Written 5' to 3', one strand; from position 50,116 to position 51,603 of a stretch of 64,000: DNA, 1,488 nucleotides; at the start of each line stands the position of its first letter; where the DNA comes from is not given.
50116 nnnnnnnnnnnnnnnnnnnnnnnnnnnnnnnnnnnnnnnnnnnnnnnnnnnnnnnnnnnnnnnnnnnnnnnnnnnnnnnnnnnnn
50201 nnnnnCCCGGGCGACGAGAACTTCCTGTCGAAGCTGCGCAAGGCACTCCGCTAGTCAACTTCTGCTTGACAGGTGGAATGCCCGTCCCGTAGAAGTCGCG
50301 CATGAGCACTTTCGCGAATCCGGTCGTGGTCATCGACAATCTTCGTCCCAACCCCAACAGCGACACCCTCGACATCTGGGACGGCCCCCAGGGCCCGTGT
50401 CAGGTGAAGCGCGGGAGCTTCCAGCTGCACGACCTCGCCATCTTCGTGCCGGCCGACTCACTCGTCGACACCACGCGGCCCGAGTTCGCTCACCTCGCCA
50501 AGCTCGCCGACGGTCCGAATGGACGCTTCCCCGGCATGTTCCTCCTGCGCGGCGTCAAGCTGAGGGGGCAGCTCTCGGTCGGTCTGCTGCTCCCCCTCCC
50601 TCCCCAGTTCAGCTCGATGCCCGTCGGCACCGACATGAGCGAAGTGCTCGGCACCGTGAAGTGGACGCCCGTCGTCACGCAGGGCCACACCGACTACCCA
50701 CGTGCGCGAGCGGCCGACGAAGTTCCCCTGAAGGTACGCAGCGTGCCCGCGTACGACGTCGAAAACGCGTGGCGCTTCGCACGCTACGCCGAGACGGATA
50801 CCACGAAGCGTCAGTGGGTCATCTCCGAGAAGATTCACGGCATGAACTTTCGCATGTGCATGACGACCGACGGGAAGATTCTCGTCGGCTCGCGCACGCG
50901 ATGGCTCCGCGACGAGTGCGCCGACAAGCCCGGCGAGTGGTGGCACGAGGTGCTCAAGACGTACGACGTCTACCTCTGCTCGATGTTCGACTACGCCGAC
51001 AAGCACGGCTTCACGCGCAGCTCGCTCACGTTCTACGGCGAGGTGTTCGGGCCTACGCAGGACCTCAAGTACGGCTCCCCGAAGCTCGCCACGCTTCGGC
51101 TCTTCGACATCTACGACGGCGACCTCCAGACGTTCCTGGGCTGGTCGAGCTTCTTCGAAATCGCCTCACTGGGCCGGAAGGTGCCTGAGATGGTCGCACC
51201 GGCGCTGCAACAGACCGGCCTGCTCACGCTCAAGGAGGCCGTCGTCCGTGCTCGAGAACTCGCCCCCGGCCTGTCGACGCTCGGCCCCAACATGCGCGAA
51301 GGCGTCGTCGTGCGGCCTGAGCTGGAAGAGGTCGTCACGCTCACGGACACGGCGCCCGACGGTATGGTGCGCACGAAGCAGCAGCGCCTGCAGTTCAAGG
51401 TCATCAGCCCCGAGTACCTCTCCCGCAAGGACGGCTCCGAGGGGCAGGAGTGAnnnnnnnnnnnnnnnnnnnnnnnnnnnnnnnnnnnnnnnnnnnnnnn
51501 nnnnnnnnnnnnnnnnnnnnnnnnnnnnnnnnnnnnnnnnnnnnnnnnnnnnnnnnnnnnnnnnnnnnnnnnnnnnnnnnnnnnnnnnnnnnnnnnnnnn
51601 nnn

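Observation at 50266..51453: RNA ligase fused to a tRNA-binding OB domain, expressed from a promoter that appears to give a leaderless mRNA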

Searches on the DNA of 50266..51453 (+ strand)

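Call 7: search_dna_similar(query=window:50266-51453:+, collection=phages, mode=distant, max_rows=25)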
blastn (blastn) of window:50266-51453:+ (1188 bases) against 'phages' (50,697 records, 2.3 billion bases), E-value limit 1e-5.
No match.
